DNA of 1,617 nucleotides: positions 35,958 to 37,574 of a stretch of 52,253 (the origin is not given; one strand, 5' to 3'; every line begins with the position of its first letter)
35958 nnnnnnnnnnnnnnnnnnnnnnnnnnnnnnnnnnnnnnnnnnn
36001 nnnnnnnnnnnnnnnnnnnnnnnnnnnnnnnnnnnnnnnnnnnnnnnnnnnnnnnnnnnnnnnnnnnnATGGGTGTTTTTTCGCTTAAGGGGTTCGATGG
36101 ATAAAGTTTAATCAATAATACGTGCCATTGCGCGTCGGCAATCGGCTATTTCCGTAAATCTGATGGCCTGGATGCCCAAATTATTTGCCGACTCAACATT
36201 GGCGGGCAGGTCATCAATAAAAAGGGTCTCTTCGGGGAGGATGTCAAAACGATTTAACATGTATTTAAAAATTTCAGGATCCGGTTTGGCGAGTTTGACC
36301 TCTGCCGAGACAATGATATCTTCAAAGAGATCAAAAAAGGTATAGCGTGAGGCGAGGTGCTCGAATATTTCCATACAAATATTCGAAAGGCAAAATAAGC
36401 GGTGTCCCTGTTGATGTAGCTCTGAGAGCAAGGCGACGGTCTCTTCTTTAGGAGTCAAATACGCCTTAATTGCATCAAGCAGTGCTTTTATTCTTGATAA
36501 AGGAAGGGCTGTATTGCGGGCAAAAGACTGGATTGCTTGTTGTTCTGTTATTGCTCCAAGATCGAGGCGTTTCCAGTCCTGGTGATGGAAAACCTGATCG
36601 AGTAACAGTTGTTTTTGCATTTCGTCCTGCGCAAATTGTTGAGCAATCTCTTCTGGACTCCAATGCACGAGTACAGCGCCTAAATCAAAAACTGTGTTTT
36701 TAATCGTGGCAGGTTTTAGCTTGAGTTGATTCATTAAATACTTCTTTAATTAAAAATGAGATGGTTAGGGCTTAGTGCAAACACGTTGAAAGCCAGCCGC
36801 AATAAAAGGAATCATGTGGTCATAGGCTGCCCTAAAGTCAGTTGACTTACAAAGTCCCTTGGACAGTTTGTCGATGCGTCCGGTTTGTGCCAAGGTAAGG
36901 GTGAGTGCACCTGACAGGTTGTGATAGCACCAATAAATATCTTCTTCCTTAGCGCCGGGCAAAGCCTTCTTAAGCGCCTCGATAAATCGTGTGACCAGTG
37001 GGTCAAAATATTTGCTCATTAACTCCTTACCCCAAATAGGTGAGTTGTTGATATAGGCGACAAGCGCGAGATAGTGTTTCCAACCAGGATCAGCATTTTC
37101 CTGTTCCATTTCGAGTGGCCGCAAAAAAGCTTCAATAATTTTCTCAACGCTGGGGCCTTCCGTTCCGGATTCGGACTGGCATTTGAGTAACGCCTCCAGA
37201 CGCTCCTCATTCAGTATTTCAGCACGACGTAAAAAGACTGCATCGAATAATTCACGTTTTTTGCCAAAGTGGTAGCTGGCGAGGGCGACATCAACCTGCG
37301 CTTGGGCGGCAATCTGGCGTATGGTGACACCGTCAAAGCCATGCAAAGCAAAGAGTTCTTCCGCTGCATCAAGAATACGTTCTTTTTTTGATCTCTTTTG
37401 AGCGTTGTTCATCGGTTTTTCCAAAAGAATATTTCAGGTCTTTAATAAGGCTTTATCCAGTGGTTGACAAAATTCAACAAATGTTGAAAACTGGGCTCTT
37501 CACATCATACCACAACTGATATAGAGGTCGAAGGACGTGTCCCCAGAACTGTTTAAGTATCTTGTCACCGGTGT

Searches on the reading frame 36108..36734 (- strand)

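Call 7: search_protein_families(library=pfam, proteins=[window:36108-36734:-])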
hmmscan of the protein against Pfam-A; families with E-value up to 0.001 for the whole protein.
window:36108-36734:- (208 aa): 3 families
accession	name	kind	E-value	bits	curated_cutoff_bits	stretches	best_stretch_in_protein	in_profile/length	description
PF00702.32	Hydrolase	-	5.1e-16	60.1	26.4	1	75-187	79-191/191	haloacid dehalogenase-like hydrolase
PF13419.12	HAD_2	-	5.3e-16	59.7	23.8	1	83-191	67-176/178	Haloacid dehalogenase-like hydrolase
PF13242.12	Hydrolase_like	-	0.0003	21.1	22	1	149-191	3-46/75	HAD-hyrolase-like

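Call 8: search_protein_families(library=ncbifam, proteins=[window:36108-36734:-])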
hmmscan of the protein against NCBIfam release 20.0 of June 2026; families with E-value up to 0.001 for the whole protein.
window:36108-36734:- (208 aa): 27 families (the best 25 are shown)
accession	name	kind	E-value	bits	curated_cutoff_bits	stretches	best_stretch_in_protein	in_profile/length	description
TIGR02247.1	HAD-1A3-hyp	subfamily_domain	1.1e-21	77.5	125.4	1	10-196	1-198/211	epoxide hydrolase N-terminal domain-like phosphatase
NF006991.0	PRK09456.1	equivalog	8e-20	71.4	295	1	15-195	4-186/199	glucose-1-phosphatase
TIGR02253.1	CTE7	subfamily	7.9e-19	68.3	169.75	1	70-195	70-196/221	TIGR02253 family HAD-type hydrolase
TIGR01509.1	HAD-SF-IA-v3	subfamily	3.4e-17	63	29.4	1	129-191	92-152/154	HAD-IA family hydrolase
TIGR02254.1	YjjG_YfnB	equivalog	3.4e-14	52.9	159.9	1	97-193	100-196/223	YjjG family noncanonical pyrimidine nucleotidase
TIGR01428.1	HAD_type_II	equivalog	4.9e-14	52.8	125.4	1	13-192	3-189/197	haloacid dehalogenase type II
TIGR02252.1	DREG-2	subfamily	2.9e-13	50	155.2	1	96-191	107-202/203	HAD hydrolase, REG-2-like, family IA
NF009695.0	PRK13222.1-2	equivalog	1.6e-11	44.2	225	1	98-192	98-192/226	phosphoglycolate phosphatase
TIGR01993.1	Pyr-5-nucltdase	equivalog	7.8e-11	42.1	142.9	1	93-191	83-181/183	pyrimidine 5'-nucleotidase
NF006976.0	PRK09449.1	equivalog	2.8e-08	33.5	183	1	70-193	70-195/225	pyrimidine 5'-nucleotidase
NF052576.1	PymNtasePynAStpc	equivalog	3.7e-08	33.2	350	1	99-193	104-200/229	pyrimidine 5'-nucleotidase PynA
TIGR01454.1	AHBA_synth_RP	hypoth_equivalog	7e-08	32.4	246.65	1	98-191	79-172/205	AHBA synthesis associated protein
TIGR01990.1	bPGM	equivalog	2.3e-07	31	189.4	1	129-191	122-184/187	beta-phosphoglucomutase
TIGR01449.2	PGP_bact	equivalog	7.5e-07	28.9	180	1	100-194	91-185/213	phosphoglycolate phosphatase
NF009804.0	PRK13288.1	equivalog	1.3e-06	28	218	1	100-189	88-177/215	pyrophosphatase PpaX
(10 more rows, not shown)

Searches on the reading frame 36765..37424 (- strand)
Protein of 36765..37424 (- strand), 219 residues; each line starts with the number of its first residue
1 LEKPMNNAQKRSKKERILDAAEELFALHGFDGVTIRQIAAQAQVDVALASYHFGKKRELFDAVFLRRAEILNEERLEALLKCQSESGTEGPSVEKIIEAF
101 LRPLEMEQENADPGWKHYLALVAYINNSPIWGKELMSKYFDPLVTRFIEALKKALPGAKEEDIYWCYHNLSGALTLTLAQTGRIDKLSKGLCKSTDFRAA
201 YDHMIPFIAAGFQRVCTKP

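Call 7: search_protein_families(library=pfam, proteins=[window:36765-37424:-])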
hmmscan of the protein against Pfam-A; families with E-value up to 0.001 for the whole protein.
window:36765-37424:- (219 aa): 2 families
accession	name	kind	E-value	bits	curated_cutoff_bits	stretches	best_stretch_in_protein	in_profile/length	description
PF17939.6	TetR_C_30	-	2.2e-37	128.3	26.3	1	98-211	1-115/115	Tetracyclin repressor-like, C-terminal domain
PF00440.29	TetR_N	-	1.3e-15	57.3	24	1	17-63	1-47/47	Bacterial regulatory proteins, tetR family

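Call 8: search_protein_families(library=ncbifam, proteins=[window:36765-37424:-])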
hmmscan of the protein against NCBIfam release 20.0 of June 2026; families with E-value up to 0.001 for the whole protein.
window:36765-37424:- (219 aa): 17 families
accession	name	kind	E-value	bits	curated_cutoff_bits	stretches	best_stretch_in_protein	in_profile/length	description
NF053516.1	TranRepPrsAVib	equivalog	5.5e-29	101.5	300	1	9-213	3-206/208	TetR family transcriptional repressor PsrA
NF037937.1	septum_RefZ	equivalog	2e-15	57.2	180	1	14-72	1-59/195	forespore capture DNA-binding protein RefZ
TIGR03384.1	betaine_BetI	equivalog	1.6e-10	40.9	201.3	1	11-111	7-103/189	choline-binding transcriptional repressor BetI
NF001978.0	PRK00767.1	equivalog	3.8e-08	33.3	118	1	13-109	10-103/197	transcriptional regulator BetI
NF041196.1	ScbR_bind_reg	equivalog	8.5e-08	32.6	150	1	9-73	1-67/191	ScbR family autoregulator-binding transcription factor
NF011572.0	PRK14996.1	equivalog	1.1e-07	31.9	144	1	5-73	1-69/192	TetR family transcriptional regulator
TIGR03613.1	RutR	equivalog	7.3e-07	29.2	368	1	11-66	7-62/202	pyrimidine utilization regulatory protein R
NF051852.1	efflux_TF_MtrR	exception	4.8e-06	26.5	280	1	2-74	2-72/205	multidrug efflux system transcriptional repressor MtrR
NF007430.0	PRK09975.1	equivalog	1.3e-05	24.5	274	1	13-70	12-69/220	acrEF/envCD operon transcriptional regulator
NF007949.0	PRK10668.1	equivalog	1.5e-05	24.6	271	1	9-74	8-73/216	multidrug efflux transporter transcriptional repressor AcrR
NF011584.0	PRK15008.1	equivalog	2.3e-05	24.4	230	1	11-66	17-72/212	HTH-type transcriptional regulator RutR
NF008587.1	PRK11552.1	equivalog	4.3e-05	23.3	365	1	13-72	8-66/213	transcriptional regulator CecR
NF010319.1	PRK13756.1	equivalog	5.1e-05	23.2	265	1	13-75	3-62/199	tetracycline resistance transcriptional repressor TetR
NF050111.1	TransRegSACE7040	equivalog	5.4e-05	23.2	250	1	13-68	2-57/186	SACE_7040 family transcriptional regulator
NF053731.1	TransRegFasRMycb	equivalog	9.1e-05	22.3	330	1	11-81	10-80/199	HTH-type transcriptional activator FasR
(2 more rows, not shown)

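Call 9: find_homologous_proteins(query=window:36765-37412:-)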
Query window:36765-37412:- (215 aa): 3087 proteins with E <= 0.001 among 4006 candidates; the best 120 are listed.
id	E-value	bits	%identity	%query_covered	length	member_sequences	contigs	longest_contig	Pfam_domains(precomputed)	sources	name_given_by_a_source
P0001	8.5e-139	478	100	100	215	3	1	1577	PF00440.30,PF17939.7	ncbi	-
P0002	1.1e-125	435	90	100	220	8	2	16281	PF00440.30,PF17939.7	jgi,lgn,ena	-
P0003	1.7e-118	412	85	99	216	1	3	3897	PF00440.30,PF17939.7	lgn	-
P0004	1.4e-114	399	83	99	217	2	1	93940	PF00440.30,PF17939.7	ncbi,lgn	-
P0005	3.8e-114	398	82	100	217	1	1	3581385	PF00440.30,PF17939.7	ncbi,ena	-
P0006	1.1e-105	370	77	99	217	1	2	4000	PF00440.30,PF17939.7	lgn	-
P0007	1.1e-102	360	73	100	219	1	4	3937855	PF00440.30,PF17939.7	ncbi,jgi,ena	-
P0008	2.1e-102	359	73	100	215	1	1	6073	PF00440.30,PF17939.7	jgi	jgi:AcrR family transcriptional regulator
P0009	2.0e-101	356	73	100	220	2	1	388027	PF00440.30,PF17939.7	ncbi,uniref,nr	ncbi:TetR/AcrR family transcriptional regulator [Kineobactrum sediminis]|uniref:TetR/AcrR family tra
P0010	2.7e-101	356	72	99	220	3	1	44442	PF00440.30,PF17939.7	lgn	-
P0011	4.7e-101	355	73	99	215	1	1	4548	PF00440.30,PF17939.7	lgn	-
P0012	5.7e-101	355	73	100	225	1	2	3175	PF00440.30,PF17939.7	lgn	-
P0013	6.8e-101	354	73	98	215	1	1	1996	PF00440.30,PF17939.7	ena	-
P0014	1.3e-100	354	76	95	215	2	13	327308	PF00440.30,PF17939.7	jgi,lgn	jgi:AcrR family transcriptional regulator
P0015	1.4e-100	353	75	96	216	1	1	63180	PF00440.30,PF17939.7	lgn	-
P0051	6.1e-99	348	72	99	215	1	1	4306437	PF00440.30,PF17939.7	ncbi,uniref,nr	ncbi:TetR/AcrR family transcriptional regulator [Halioglobus maricola]|uniref:TetR/AcrR family trans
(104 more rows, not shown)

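Call 14: find_related_loci(query=A1, collection=genome_contigs, flank=10000)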
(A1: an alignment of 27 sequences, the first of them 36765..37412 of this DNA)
Query A1 (215 aa) in genome_contigs; peptide patterns used: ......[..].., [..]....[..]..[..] (x = any residue, [..] = any of these).
247 stretches matched a pattern; 241 encode a relative of the query (tblastn E <= 1e-3); the best 80 are kept; 80 distinct loci.
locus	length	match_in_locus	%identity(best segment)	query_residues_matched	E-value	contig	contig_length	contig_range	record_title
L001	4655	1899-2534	84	1-212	2e-124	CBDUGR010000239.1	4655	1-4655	MAG TPA_asm: uncultured Gammaproteobacteria bacterium isolate SRR22808130_metabat2_59 genome assembly, contig: ERZ250434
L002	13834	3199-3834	83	1-212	3e-122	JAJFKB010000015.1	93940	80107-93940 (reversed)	MAG: Gammaproteobacteria bacterium isolate OFTM196 OFTM196_14, whole genome shotgun sequence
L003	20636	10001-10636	83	1-212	2e-121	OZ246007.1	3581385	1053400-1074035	MAG: Pseudomonadales bacterium isolate 94039bb7-1eda-460a-b440-fb7dcd950fed genome assembly, chromosome: 1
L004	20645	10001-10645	73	1-215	7e-110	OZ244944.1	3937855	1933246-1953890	MAG: Sediminihaliea sp. isolate b37e8fa2-d710-4dac-ae71-24a8c2793751 genome assembly, chromosome: 1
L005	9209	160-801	73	1-214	1e-108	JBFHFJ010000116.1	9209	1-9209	MAG: Haliea sp. isolate Mix_sand07.2021.05.G.123 k141_826672_length_9209_cov_14.2399, whole genome shotgun sequence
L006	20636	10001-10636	73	1-212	1e-108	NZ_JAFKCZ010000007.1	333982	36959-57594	Parahaliea mediterranea strain TN14-10 TN14-10_ctg007, whole genome shotgun sequence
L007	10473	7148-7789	72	1-214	7e-108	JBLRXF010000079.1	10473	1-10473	MAG: Haliea sp. isolate TamC05-30 NODE_79_length_10473_cov_3.138611, whole genome shotgun sequence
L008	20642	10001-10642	73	1-214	5e-108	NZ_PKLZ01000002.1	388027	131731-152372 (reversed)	Kineobactrum sediminis strain F02 contig2, whole genome shotgun sequence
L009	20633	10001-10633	73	2-212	2e-107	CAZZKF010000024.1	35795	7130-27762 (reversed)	MAG TPA_asm: uncultured Alphaproteobacteria bacterium isolate SRP216583_co2_68 genome assembly, contig: NODE_618_length_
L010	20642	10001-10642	72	1-214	2e-107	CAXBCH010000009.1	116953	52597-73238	MAG TPA_asm: uncultured Haliea sp. isolate ERR2762129_binner13_Refined_31 genome assembly, contig: ERZ3421489.127, whole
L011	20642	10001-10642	72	1-214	2e-107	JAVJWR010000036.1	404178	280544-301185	MAG: Haliea sp. isolate F2-STO-06 k141_34965, whole genome shotgun sequence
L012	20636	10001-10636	73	1-212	2e-107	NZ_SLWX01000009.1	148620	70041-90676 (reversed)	Chromatocurvus halotolerans strain DSM 23344 Ga0310537_109, whole genome shotgun sequence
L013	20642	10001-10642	72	1-214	2e-107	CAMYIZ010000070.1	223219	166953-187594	MAG: uncultured Haliea sp. isolate Biocath_Gamma_022 genome assembly, contig: k127_29840, whole genome shotgun sequence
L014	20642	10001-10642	71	1-214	9e-107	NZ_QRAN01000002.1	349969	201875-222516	Seongchinamella sediminis strain U0301 U0301_scaffold2, whole genome shotgun sequence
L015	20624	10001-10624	73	5-212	8e-107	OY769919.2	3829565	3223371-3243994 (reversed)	MAG: uncultured Arenicella sp. isolate daf102a9-ea6e-4cc4-9dbf-21539fb411dc genome assembly, chromosome: 1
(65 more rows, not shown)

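Call 16: search_solved_structures(query=window:36765-37412:-, max_evalue=0.001, show_alignments=2)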
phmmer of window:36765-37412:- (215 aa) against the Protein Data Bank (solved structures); distinct sequences matched with E-value up to 0.001: 44.
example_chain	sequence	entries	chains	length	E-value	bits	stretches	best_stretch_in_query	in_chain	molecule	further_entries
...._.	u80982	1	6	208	4.2e-16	62.7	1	11-208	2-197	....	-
5fhp_A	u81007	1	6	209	1.2e-15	61.2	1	11-208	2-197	NicR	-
2fbq_A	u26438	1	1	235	7.6e-14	55.3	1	9-209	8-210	probable transcriptional regulator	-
6azh_A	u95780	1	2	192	5.4e-10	42.7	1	3-173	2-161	TetR family transcriptional regulator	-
2jj7_A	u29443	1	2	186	2.1e-08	37.6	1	5-62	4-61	HEMOLYSIN II REGULATORY PROTEIN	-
2wv1_A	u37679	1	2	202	2.3e-08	37.4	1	4-62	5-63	HEMOLYSIN II REGULATORY PROTEIN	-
3dew_A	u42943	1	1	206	2.5e-08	37.3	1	8-61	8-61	Transcriptional regulator, TetR family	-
2fx0_A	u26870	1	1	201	3.6e-08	36.8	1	7-62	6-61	hemolysin II regulatory protein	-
2jk3_A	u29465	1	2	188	4.1e-08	36.6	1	6-62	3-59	HEMOLYSIN II REGULATORY PROTEIN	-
7e1l_A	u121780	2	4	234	1.3e-06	31.7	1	9-211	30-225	DUF1956 domain-containing protein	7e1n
5e57_A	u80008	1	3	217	2.4e-06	30.9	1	8-89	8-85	Transcription regulator AmtR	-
8sv6_A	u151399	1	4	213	3.4e-06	30.3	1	9-62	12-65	Fatty acid metabolism regulator protein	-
3ppb_A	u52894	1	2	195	4.4e-06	30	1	3-63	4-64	putative tetR family transcription regulator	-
4me9_A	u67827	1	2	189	1.1e-05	28.7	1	7-65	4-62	Transcriptional regulator, TetR family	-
3bni_A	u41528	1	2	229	1.9e-05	27.9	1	8-97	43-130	Putative TetR-family transcriptional regulator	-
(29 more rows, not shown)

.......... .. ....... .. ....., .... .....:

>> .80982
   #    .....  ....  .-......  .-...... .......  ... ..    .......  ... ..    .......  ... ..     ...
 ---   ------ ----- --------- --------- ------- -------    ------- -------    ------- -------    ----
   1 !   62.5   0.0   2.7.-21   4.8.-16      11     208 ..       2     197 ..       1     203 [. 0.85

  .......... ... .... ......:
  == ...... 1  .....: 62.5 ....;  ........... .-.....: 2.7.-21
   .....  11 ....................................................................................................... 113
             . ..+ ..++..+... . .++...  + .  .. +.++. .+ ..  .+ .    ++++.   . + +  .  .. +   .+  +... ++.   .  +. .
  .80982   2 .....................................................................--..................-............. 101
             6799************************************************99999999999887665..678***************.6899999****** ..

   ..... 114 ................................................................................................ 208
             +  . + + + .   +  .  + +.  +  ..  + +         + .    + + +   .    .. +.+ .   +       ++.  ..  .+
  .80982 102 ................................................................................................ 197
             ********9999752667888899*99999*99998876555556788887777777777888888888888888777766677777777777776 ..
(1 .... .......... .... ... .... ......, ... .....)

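Call 26: find_encoding_contigs(protein=P0051, flank=10000, max_places=2)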
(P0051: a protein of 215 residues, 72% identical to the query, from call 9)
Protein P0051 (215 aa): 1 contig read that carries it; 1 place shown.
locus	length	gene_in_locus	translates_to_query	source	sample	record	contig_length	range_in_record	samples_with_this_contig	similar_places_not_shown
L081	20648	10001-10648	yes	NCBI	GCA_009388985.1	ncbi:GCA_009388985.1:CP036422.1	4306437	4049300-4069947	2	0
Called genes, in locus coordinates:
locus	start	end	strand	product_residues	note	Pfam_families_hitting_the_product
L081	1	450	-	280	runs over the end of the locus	PF02544:Steroid_dh (faint), PF06966:DUF1295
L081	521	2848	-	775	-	PF07715:Plug, PF00593:TonB_dep_Rec_b-barrel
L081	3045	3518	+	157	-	-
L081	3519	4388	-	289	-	PF00561:Abhydrolase_1, PF12146:Hydrolase_4, PF12697:Abhydrolase_6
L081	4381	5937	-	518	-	PF00501:AMP-binding, PF13193:AMP-binding_C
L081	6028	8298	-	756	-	PF07715:Plug, PF00593:TonB_dep_Rec_b-barrel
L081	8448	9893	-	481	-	PF00474:SSF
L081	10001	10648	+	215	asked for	PF00440:TetR_N, PF17939:TetR_C_30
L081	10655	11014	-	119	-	-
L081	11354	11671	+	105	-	-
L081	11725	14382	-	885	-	PF07715:Plug (weak), PF00593:TonB_dep_Rec_b-barrel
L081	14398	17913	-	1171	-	PF28492:Beta_helix_4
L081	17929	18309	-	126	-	-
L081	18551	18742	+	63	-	PF20661:SutA-RBD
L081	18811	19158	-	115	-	-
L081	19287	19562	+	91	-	PF11216:DUF3012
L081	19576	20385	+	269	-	PF00497:SBP_bac_3, PF10613:Lig_chan-Glu_bd (faint)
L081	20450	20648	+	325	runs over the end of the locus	PF03009:GDPD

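Call 49: list_cluster_members(proteins=[window:36765-37412:-, window:42142-43734:+, window:43727-44611:+, window:37537-39009:+, window:39292-41589:-, window:35277-36068:-])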
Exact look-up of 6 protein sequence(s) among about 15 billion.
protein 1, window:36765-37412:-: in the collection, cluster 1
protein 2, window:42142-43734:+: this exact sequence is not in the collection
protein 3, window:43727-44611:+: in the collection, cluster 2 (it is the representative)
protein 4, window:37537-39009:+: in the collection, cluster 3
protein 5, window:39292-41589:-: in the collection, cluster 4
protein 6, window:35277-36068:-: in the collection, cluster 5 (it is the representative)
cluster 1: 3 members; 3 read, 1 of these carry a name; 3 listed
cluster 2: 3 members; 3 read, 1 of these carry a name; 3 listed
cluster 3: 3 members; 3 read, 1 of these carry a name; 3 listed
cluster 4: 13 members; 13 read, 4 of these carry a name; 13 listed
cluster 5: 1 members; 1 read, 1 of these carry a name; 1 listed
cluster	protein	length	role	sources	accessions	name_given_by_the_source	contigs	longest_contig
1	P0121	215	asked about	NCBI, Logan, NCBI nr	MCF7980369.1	MAG: TetR family transcriptional regulator [Pseudomonadales bacterium] | TetR family transcriptional regulator [Pseudomonadales bacterium]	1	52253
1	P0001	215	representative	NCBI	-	-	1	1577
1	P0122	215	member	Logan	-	-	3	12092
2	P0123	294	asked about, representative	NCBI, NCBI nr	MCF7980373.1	MAG: alpha/beta hydrolase [Pseudomonadales bacterium] | alpha/beta hydrolase [Pseudomonadales bacterium]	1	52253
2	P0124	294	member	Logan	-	-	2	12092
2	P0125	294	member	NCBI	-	-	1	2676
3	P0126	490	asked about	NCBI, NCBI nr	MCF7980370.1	MAG: hypothetical protein K9K86_00190 [Pseudomonadales bacterium] | hypothetical protein [Pseudomonadales bacterium]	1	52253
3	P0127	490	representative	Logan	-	-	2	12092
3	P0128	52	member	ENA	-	-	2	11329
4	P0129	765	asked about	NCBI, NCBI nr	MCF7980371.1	MAG: TonB-dependent receptor [Pseudomonadales bacterium] | TonB-dependent receptor [Pseudomonadales bacterium]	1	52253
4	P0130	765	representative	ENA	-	-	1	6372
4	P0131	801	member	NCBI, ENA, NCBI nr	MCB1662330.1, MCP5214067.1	MAG: TonB-dependent receptor [Pseudomonadales bacterium] | TonB-dependent receptor [Pseudomonadales bacterium]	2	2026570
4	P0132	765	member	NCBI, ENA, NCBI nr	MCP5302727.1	MAG: TonB-dependent receptor [Pseudomonadales bacterium] | TonB-dependent receptor [Pseudomonadales bacterium]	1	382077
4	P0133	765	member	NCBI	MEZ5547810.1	MAG: TonB-dependent receptor [Pseudomonadales bacterium]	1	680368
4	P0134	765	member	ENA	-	-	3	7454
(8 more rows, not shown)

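Call 68: predict_structure(alignment_id=A1)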
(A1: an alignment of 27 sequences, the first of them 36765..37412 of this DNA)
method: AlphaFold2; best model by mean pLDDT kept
length: 215 residues; sequences in the alignment: 27
mean_pLDDT: 75.3   pTM: 0.70
mean pLDDT of the five models: 75.3, 73.2, 69.7, 69.7, 67.4
residues with pLDDT >= 90: 53; 70-90: 103; 50-70: 20; < 50: 39
segments of 3 or more residues with pLDDT < 50: 1-5, 180-189, 192-215
pLDDT, mean of each block of 10 residues (from residue 1): 61 93 85 95 91 91 89 92 86 83 79 82 75 83 88 82 63 56 46 46 35 37
secondary structure, 60 per line:
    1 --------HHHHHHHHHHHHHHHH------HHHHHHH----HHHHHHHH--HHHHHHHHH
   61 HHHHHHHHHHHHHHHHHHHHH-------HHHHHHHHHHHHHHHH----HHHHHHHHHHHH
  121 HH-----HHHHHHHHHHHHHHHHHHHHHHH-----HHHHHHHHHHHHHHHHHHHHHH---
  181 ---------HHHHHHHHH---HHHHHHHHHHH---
elements in order: H9-24 H31-37 H42-49 H52-81 H89-104 H109-122 H128-150 H156-177 H190-198 H202-212

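Call 70: fold_search(model_id=the predicted structure, library=pdb)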
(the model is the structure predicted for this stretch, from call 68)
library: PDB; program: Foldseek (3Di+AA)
matches with E <= 10: 1006; with E <= 0.001: 63
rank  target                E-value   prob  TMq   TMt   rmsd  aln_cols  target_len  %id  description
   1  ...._C                5.2e-08  1.00  0.68  0.71   6.1       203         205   26  Co-crystal Structure of NicR2_Hsp (released 2016-12-21)
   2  5fhp_F                5.7e-08  1.00  0.69  0.73   6.1       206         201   25  SeMet regulator of nicotine degradation (released 2016-12-21)
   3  5fhp_C                7.4e-08  1.00  0.68  0.70   6.1       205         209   26  SeMet regulator of nicotine degradation (released 2016-12-21)
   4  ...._F                7.7e-08  1.00  0.70  0.74   6.1       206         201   25  Co-crystal Structure of NicR2_Hsp (released 2016-12-21)
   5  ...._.                9.6e-08  1.00  0.69  0.73   6.1       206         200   25  Co-crystal Structure of NicR2_Hsp (released 2016-12-21)
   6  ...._D                1.0e-07  1.00  0.68  0.72   6.1       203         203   26  Co-crystal Structure of NicR2_Hsp (released 2016-12-21)
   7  5fhp_D                1.1e-07  1.00  0.69  0.74   5.2       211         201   25  SeMet regulator of nicotine degradation (released 2016-12-21)
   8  5fhp_E                1.1e-07  1.00  0.70  0.73   5.2       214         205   25  SeMet regulator of nicotine degradation (released 2016-12-21)
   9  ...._B                1.2e-07  1.00  0.68  0.71   6.2       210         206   26  Co-crystal Structure of NicR2_Hsp (released 2016-12-21)
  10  5fhp_B                1.3e-07  1.00  0.68  0.71   6.1       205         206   25  SeMet regulator of nicotine degradation (released 2016-12-21)
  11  5fhp_A                1.4e-07  1.00  0.69  0.72   6.2       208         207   25  SeMet regulator of nicotine degradation (released 2016-12-21)
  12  2fbq                  2.8e-06  1.00  0.65  0.65   6.2       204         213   24  The crystal structure of transcriptional regulator PA3006 (released 2005-12-20)
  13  8ke8_B                7.2e-05  1.00  0.50  0.54   7.7       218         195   20  Crystal structure of TetR-type transcriptional factor NalC from P. aeruginosa (released 2023-09-20)
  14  8ke8_A                9.0e-05  1.00  0.51  0.53   7.7       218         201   19  Crystal structure of TetR-type transcriptional factor NalC from P. aeruginosa (released 2023-09-20)
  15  2id6                  9.8e-05  1.00  0.62  0.65   5.5       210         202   18  Crystal structure of transcriptional regulator (tm1030) at 1.75A resolution (released 2007-08-28)
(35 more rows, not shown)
